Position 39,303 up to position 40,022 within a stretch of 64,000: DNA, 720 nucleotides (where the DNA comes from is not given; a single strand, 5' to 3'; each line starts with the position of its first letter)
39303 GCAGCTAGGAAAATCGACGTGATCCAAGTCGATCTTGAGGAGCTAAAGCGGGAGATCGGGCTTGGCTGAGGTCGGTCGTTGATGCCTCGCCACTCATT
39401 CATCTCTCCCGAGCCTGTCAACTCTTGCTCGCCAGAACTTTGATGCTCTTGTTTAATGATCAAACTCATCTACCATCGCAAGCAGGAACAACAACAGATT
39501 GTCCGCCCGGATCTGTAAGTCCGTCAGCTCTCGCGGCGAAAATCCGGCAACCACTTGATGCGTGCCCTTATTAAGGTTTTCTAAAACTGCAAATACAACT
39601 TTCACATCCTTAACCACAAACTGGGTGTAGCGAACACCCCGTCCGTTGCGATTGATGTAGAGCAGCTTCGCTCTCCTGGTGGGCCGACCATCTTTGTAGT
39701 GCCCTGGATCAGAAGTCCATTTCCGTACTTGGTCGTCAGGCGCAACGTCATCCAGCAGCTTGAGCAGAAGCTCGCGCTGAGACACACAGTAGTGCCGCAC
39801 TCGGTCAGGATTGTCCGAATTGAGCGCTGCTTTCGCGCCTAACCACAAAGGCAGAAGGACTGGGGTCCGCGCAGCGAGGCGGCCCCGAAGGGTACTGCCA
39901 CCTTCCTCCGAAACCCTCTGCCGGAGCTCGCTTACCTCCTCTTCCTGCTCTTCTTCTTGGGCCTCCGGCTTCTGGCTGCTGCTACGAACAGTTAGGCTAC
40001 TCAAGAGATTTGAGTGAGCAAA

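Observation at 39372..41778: Low-GC insertion carrying an orphan 664-aa protein, apparently inserted into the toxin gene of a UPF0175/DUF3368 pair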

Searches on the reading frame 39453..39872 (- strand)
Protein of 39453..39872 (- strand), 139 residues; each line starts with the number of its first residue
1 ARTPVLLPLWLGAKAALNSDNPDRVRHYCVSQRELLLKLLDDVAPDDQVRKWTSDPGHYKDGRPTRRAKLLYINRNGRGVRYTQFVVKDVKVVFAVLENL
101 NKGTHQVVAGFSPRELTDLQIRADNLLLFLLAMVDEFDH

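Call 17: find_homologous_proteins(query=window:39453-39872:-, max_evalue=0.001)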
Query window:39453-39872:- (139 aa): 1 proteins with E <= 0.001 among 60 candidates.
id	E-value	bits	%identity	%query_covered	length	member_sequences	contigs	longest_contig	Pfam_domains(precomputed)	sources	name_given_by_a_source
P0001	3.1e-20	91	38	86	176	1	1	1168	PF18165.7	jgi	jgi:hypothetical protein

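Call 86: find_related_loci(query=A2, collection=metagenome_contigs, flank=8000)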
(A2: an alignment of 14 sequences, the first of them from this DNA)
Query A2 (128 aa) in metagenome_contigs; peptide patterns used: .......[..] (x = any residue, [..] = any of these).
128 stretches matched a pattern; 25 encode a relative of the query (tblastn E <= 1e-3); 25 distinct loci.
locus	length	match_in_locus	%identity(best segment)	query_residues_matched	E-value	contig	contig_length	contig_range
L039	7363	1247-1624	47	2-127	3e-38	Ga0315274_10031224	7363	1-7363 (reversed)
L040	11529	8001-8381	46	2-128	1e-36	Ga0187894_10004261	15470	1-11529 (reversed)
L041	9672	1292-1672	44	2-128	5e-36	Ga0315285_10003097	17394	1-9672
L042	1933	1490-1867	44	2-127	1e-34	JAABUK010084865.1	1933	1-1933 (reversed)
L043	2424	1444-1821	45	2-127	3e-34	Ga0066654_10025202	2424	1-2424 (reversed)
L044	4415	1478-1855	43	2-127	1e-33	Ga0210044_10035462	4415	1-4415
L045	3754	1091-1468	43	1-127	3e-33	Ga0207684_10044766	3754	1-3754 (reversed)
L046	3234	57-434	43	1-127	3e-33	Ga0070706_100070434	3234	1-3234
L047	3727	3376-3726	45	2-118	8e-33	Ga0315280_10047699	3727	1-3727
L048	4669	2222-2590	39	5-127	2e-32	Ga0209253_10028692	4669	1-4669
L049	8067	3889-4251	46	8-127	7e-32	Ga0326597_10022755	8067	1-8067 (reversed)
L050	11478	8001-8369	39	5-127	1e-31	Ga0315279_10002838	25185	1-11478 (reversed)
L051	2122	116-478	45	8-127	1e-31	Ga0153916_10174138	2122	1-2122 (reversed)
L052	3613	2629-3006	39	2-127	4e-31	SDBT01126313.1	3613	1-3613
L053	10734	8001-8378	42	2-127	8e-31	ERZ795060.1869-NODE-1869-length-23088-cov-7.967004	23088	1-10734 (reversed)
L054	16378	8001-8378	42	2-127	9e-31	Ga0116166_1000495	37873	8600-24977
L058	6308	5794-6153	38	8-127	8e-27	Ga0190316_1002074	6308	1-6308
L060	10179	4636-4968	42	8-118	2e-26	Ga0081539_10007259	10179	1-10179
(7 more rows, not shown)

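Call 90: search_protein_families(library=pfam, alignment_id=A3, max_evalue=0.00001)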
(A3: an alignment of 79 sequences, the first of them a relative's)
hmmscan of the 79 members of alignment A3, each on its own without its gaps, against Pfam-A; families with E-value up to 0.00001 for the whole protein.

A. member 1, L039:33-311:+ (92 aa): 0 families

B. families by the number of members that match (of 79 scanned): 39 families (the first 25 are shown)
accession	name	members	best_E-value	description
PF18734.6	HEPN_AbiU2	2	3e-15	AbiU2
PF06418.20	CTP_synth_N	1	4e-125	CTP synthase N-terminus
PF00930.27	DPPIV_N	1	3.2e-103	Dipeptidyl peptidase IV (DPP IV) N-terminal region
PF00180.25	Iso_dh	1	3.1e-98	Isocitrate/isopropylmalate dehydrogenase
PF02384.22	N6_Mtase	1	8.8e-85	N-6 DNA Methylase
PF06616.17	BsuBI_PstI_RE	1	4.3e-61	BsuBI/PstI restriction endonuclease domain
PF00326.27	Peptidase_S9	1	3.5e-53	Prolyl oligopeptidase family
PF17728.7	BsuBI_PstI_RE_N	1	3.9e-51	BsuBI/PstI restriction endonuclease HTH domain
PF08843.17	AbiEii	1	1.8e-48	Nucleotidyl transferase AbiEii toxin, Type IV TA system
PF04465.17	DUF499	1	9.3e-44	Protein of unknown function (DUF499)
PF22091.2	DUF6941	1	1.9e-40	Family of unknown function (DUF6941)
PF00698.26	Acyl_transf_1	1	2.4e-39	Acyl transferase domain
PF00589.27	Phage_integrase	1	8.2e-38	Phage integrase family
PF00117.34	GATase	1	2.6e-36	Glutamine amidotransferase class-I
PF13495.12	Phage_int_SAM_4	1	3.8e-33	Phage integrase, N-terminal SAM-like domain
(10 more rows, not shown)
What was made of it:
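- Closest known: Single-gene abortive-infection proteins with a C-terminal HEPN domain. Same: HEPN_AbiU2 and DUF4145 genes are themselves neighbours of some relatives (call 90).
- Other neighbours include HEPN_AbiU2 (twice), AbiEii, TIR_2, SduA_C, DUF4145 and ParE (call 90).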

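Call 91: search_protein_families(library=padloc, alignment_id=A3, max_evalue=0.00001)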
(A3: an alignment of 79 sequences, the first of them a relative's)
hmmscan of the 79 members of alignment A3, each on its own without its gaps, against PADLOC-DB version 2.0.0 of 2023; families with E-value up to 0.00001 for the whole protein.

A. member 1, L039:33-311:+ (92 aa): 0 families

B. families by the number of members that match (of 79 scanned): 103 families (the first 25 are shown)
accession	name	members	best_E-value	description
PDLC04134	mad2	2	2e-41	mads_2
PDLC02394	pAgo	1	0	-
PDLC03359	MTase_II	1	1.9e-281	Type II methyltransferase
PDLC03227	MTase_II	1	2.2e-169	Type II methyltransferase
PDLC03420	REase_II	1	2.1e-138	Type II restriction enzyme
PDLC03240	MTase_II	1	1.9e-136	Type II methyltransferase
PDLC03019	MTase_I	1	7.4e-119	Type I methyltransferase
PDLC00662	HmaC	1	5.5e-112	AAA+ ATPase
PDLC03035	MTase_I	1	2.7e-108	Type I methyltransferase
PDLC02312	AbiEii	1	3.2e-108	AbiEii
PDLC02288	AbiEii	1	1.1e-89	AbiEii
PDLC02436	pAgo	1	5.6e-79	-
PDLC03031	MTase_I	1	9.2e-66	Type I methyltransferase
PDLC03022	MTase_I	1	3.3e-59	Type I methyltransferase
PDLC02192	DUF499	1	1.1e-58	-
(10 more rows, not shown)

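Call 92: search_protein_families(library=padloc, proteins=[L040:3571-7002:+, L041:4295-7462:+, L060:5232-7799:+, L049:25-1998:+, L058:858-2609:-, L058:2671-4482:+, L054:8562-10226:+, L054:10392-12044:+, L044:2015-3697:+, L040:8459-9604:+], max_evalue=0.00001)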
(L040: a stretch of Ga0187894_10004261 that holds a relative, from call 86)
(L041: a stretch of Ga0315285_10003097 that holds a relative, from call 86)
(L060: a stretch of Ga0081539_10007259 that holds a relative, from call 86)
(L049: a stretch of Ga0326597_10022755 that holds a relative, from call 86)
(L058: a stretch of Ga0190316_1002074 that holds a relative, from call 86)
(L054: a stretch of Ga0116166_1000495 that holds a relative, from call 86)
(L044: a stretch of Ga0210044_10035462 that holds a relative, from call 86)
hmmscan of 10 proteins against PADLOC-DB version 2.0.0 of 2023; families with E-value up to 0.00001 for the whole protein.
L040:3571-7002:+ (1143 aa): 21 families
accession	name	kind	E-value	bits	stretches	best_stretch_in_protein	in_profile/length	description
PDLC02394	pAgo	-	0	1661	1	19-1143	1-1121/1121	-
PDLC02436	pAgo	-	5.6e-79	264.1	1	724-1125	7-447/460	-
PDLC02379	pAgo_II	-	7.6e-40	135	1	547-1143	117-724/724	Class II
PDLC02397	pAgo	-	2.3e-33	113.9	1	729-1119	208-562/578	-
PDLC02428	PprPIWI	-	3.8e-33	113.2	1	712-1116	289-645/666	-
PDLC02395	pAgo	-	3.2e-25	86.8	1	852-1121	374-633/656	-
PDLC02376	pAgo_I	-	2.5e-24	84.3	1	858-1117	174-435/455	Class I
PDLC02378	pAgo_I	-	3.5e-21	73.6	1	886-1117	244-473/493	Class I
PDLC02385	pAgo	-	6.2e-21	72.8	1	733-1125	268-660/674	-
PDLC02381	pAgo_II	-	1.2e-20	71.6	1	731-1143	211-617/617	Class II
PDLC02388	pAgo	-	2e-20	70.7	1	731-1117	339-696/716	-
PDLC02396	pAgo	-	1.7e-18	64.3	1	794-1122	368-668/683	-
PDLC02377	pAgo_I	-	1.4e-13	48.4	1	726-1119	10-439/457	Class I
PDLC02389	pAgo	-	5.7e-12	42.8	1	848-1117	453-715/733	-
PDLC02402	Aga_SIR2-PNTD1-PNTD2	-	8.5e-12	42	1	240-376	362-485/876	Class I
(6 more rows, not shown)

L041:4295-7462:+ (1055 aa): 2 families
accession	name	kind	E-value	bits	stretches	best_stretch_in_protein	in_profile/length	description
PDLC00662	HmaC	-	5.5e-112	373.7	1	55-827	9-771/941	AAA+ ATPase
PDLC02192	DUF499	-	1.1e-58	197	1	90-747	34-648/1022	-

L060:5232-7799:+ (855 aa): 13 families
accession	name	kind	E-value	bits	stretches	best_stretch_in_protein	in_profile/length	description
PDLC03359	MTase_II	-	1.9e-281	934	1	19-845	8-839/840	Type II methyltransferase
PDLC03227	MTase_II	-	2.2e-169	562.5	1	24-519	5-487/494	Type II methyltransferase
PDLC03420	REase_II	-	2.1e-138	458.8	1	537-846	7-316/317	Type II restriction enzyme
PDLC03412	REase_II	-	8.3e-57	190.9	1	539-842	14-322/324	Type II restriction enzyme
PDLC03338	MTase_II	-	4.6e-41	139.2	1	160-518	246-596/604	Type II methyltransferase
PDLC04134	mad2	-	3.6e-14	50.5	1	38-248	262-430/492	mads_2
PDLC03589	REase_II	-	6.8e-14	49.6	1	588-836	83-347/364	Type II restriction enzyme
PDLC03248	MTase_II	-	7.6e-10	36.1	1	42-274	5-204/521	Type II methyltransferase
PDLC03335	MTase_II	-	6.9e-09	32.9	1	68-246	102-287/607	Type II methyltransferase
PDLC03267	MTase_II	-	1.3e-08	32.2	1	47-279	14-231/539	Type II methyltransferase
PDLC03331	MTase_II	-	3.6e-06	23.9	0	155-264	112-226/541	Type II methyltransferase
PDLC03282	MTase_II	-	8e-06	23.4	0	157-221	78-144/386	Type II methyltransferase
PDLC03347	MTase_II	-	9.7e-06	22.6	0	164-261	97-198/488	Type II methyltransferase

L049:25-1998:+ (657 aa): 0 families

L058:858-2609:- (583 aa): 0 families

L058:2671-4482:+ (603 aa): 0 families

L054:8562-10226:+ (554 aa): 0 families

L054:10392-12044:+ (550 aa): 23 families
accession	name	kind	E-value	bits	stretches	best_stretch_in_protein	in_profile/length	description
PDLC03240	MTase_II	-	1.9e-136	453.9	1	23-543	8-507/511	Type II methyltransferase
PDLC03019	MTase_I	-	7.4e-119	396.5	1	25-550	10-506/932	Type I methyltransferase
PDLC03035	MTase_I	-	2.7e-108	361.3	2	20-464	7-428/653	Type I methyltransferase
PDLC03031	MTase_I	-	9.2e-66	220.6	1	21-514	6-495/834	Type I methyltransferase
PDLC03022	MTase_I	-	3.3e-59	199.1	1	22-509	5-481/857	Type I methyltransferase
PDLC03027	MTase_I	-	3.8e-50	169.2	2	85-516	41-447/810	Type I methyltransferase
PDLC04134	mad2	-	2e-41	140.4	1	21-468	139-488/492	mads_2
PDLC03029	MTase_I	-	4.8e-41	139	1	22-469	8-453/661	Type I methyltransferase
PDLC03028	MTase_I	-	2.7e-39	133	1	22-547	728-1230/1236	Type I methyltransferase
PDLC03039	MTase_I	-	7.7e-39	131.4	1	23-489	7-437/708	Type I methyltransferase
PDLC03033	MTase_I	-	1.3e-38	131.3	1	157-549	166-541/541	Type I methyltransferase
PDLC03021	MTase_I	-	1.4e-38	131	1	25-543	12-489/491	Type I methyltransferase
PDLC03038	MTase_I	-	3.8e-37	125.6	1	24-490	10-440/896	Type I methyltransferase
PDLC03026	MTase_I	-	2.1e-34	117.5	1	22-468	5-401/487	Type I methyltransferase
PDLC03032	MTase_I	-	3.4e-28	96.2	1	22-463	7-407/1001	Type I methyltransferase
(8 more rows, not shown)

L044:2015-3697:+ (560 aa): 0 families

L040:8459-9604:+ (381 aa): 0 families
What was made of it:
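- Directly after a 1143-aa pAgo (calls 86, 92). Directly before a type IIG MTase-REase (call 92). Pfam named the family for pPIWI association, and one relative does follow a pAgo (call 92).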

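Call 101: find_related_loci(query=A2, collection=viral_contigs, flank=8000)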
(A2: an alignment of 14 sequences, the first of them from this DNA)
Query A2 (128 aa) in viral_contigs; peptide patterns used: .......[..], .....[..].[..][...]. (x = any residue, [..] = any of these).
15 stretches matched a pattern, but none encodes a relative of the query by tblastn (E <= 1e-3).
